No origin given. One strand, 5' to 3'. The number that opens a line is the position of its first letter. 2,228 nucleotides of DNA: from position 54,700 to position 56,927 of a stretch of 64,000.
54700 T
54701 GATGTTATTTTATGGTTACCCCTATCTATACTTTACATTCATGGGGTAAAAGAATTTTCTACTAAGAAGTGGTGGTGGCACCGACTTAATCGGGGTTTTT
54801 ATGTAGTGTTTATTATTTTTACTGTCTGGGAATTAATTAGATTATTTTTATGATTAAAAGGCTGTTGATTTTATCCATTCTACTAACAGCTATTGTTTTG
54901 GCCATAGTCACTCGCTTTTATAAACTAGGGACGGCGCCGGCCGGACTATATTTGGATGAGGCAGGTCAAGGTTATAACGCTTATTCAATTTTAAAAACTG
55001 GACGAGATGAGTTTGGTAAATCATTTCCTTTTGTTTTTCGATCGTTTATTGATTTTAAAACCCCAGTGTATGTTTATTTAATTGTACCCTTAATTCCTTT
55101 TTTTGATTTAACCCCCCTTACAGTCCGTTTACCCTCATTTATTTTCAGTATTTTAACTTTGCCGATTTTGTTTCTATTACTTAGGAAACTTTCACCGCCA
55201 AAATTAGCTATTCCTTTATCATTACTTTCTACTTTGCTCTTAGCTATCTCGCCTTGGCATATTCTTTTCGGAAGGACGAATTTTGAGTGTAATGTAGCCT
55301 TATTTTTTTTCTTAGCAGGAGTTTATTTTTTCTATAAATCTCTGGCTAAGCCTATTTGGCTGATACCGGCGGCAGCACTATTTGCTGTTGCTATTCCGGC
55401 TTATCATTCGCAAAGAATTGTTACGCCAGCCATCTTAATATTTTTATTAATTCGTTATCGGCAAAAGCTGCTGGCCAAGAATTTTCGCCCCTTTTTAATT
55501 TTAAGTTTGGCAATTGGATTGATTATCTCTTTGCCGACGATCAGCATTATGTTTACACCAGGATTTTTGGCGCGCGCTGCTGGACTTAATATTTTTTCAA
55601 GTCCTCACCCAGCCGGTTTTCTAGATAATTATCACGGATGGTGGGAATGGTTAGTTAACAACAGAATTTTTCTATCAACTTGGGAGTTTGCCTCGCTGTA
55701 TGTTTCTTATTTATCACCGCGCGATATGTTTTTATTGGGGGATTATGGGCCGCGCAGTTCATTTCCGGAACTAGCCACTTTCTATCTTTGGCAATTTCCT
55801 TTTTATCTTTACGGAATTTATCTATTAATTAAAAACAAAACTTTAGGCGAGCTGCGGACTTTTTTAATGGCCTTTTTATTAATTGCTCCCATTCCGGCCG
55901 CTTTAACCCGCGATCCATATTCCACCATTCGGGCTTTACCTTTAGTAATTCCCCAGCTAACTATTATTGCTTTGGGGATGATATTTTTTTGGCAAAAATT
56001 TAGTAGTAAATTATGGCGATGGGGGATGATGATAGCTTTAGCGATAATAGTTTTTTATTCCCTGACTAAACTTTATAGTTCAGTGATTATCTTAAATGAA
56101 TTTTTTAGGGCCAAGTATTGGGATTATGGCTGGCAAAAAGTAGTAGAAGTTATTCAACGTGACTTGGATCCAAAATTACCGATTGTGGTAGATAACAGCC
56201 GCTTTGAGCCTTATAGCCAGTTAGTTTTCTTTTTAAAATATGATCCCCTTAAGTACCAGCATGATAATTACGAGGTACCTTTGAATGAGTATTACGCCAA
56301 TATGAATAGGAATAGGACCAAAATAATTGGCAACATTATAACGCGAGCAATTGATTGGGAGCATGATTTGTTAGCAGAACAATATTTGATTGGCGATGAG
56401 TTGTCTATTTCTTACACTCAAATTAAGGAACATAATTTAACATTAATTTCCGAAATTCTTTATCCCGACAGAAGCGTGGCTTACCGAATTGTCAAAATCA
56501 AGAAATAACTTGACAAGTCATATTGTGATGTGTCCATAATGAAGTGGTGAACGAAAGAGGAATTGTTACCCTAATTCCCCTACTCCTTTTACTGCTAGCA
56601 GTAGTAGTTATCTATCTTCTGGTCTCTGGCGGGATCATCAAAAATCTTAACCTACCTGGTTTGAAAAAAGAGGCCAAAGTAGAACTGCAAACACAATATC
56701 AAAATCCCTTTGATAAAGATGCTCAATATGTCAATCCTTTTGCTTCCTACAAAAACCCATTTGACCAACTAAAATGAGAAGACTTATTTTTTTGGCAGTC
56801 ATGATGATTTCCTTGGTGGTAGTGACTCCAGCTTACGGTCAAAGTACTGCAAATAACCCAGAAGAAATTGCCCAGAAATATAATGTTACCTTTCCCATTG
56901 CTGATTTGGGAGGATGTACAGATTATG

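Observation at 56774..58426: Secreted protein with four tandem ~38 aa cysteine modules and a Gly/Ser/Cys-rich tail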

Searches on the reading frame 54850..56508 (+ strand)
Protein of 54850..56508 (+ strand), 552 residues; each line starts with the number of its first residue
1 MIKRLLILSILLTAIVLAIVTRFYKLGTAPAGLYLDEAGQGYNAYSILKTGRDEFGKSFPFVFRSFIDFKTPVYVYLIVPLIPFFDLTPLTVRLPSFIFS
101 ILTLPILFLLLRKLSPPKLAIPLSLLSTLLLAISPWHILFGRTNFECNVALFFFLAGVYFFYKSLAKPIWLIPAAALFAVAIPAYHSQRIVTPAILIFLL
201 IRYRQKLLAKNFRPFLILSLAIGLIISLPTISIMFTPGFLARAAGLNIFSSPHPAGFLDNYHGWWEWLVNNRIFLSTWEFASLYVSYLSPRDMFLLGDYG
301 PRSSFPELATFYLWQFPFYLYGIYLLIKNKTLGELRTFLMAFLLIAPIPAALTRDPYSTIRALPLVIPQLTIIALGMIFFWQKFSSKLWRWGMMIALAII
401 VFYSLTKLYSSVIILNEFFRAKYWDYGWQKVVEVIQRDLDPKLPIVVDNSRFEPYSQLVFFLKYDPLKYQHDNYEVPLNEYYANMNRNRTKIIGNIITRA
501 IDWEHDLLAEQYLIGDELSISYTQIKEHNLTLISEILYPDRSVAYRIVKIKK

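Call 3: search_protein_families(library=pfam, proteins=[window:54850-56508:+], max_evalue=1)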
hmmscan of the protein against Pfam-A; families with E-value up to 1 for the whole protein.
window:54850-56508:+ (552 aa): 2 families
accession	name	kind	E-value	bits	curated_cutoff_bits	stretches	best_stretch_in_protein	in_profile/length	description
PF13231.12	PMT_2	-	2.2e-09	38.2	26.1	1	71-231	3-158/160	Dolichyl-phosphate-mannose-protein mannosyltransferase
PF14362.11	DUF4407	-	0.038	13.7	31.3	1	149-237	24-107/297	Domain of unknown function (DUF4407)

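Call 6: search_protein_families(library=ncbifam, proteins=[window:54850-56508:+], max_evalue=1)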
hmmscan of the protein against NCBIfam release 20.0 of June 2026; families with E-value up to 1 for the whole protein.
window:54850-56508:+ (552 aa): 0 families

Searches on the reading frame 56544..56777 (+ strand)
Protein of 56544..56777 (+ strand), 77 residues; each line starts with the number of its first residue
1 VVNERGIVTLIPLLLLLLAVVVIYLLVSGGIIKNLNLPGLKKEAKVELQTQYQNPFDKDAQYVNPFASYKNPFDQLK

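Call 3: search_protein_families(library=pfam, proteins=[window:56544-56777:+], max_evalue=1)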
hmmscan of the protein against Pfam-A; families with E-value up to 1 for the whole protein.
window:56544-56777:+ (77 aa): 2 families
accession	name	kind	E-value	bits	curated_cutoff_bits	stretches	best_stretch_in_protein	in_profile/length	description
PF16118.10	DUF4834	-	0.091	14.1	27.8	1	10-64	4-58/99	Domain of unknown function (DUF4834)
PF17421.7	DUF5409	-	0.18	13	25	1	13-73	31-73/88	Family of unknown function (DUF5409)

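Call 6: search_protein_families(library=ncbifam, proteins=[window:56544-56777:+], max_evalue=1)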
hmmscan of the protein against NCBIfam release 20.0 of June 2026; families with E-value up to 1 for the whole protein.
window:56544-56777:+ (77 aa): 1 family
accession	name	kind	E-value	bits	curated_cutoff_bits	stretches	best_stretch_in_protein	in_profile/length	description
NF006283.1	PRK08455.1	equivalog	0.096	12.3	187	1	9-53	24-68/182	flagellar basal body-associated protein FliL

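Call 69: find_homologous_proteins(query=A2, max_evalue=10)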
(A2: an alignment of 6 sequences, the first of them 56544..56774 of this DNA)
Query A2 (6 sequences) (77 aa, profile of the alignment): 830 proteins with E <= 10 among 4963 candidates; the best 120 are listed.
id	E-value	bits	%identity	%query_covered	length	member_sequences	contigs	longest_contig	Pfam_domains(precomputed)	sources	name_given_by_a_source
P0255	1.4e-29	119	62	69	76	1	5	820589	-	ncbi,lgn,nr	ncbi:MAG: hypothetical protein HYW45_03740 [Candidatus Daviesbacteria bacterium]|nr:MAG: hypothetica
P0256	1.7e-27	113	46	70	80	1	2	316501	-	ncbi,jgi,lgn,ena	-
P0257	1.4e-26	110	99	99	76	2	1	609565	-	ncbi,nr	ncbi:hypothetical protein HY404_02795 [Candidatus Microgenomates bacterium]|nr:hypothetical protein 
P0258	2.4e-25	106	65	62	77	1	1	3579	-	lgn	-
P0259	4.3e-25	105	69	69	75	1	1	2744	-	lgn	-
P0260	1.5e-24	103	63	96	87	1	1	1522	-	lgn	-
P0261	3.9e-24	102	52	38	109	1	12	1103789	-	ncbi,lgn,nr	ncbi:MAG: hypothetical protein HYW86_00755 [Candidatus Roizmanbacteria bacterium]|nr:MAG: hypothetic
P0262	7.7e-24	101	58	100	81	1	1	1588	-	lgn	-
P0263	8.2e-24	101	68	99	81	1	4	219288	-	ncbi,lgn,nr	ncbi:hypothetical protein HYS96_03180 [Candidatus Daviesbacteria bacterium]|nr:hypothetical protein 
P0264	2.7e-23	99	61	100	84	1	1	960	-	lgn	-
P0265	3.5e-23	99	65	99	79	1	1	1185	-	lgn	-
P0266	6.9e-23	98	68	73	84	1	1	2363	-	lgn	-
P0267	7.0e-23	98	58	100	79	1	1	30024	-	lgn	-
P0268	8.1e-23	98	70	70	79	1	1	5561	-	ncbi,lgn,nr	ncbi:MAG: hypothetical protein Q8Q91_02550 [Candidatus Daviesbacteria bacterium]|nr:hypothetical pro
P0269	1.0e-22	97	63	74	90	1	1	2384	-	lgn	-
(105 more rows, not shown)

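Call 70: find_encoding_contigs(protein=P0257, flank=6000, max_places=3)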
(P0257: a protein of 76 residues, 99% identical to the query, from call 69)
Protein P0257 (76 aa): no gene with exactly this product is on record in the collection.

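Call 84: search_protein_families(library=padloc, proteins=[window:56544-56774:+], max_evalue=1)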
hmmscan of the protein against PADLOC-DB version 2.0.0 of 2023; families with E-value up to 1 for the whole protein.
window:56544-56774:+ (77 aa): 0 families

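Call 85: search_protein_families(library=phrogs, proteins=[window:56544-56774:+], max_evalue=1)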
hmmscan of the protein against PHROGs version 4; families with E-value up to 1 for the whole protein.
window:56544-56774:+ (77 aa): 1 family
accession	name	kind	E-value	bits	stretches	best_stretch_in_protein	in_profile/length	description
phrog_27819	-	unknown function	0.072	13.8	1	4-64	24-82/239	-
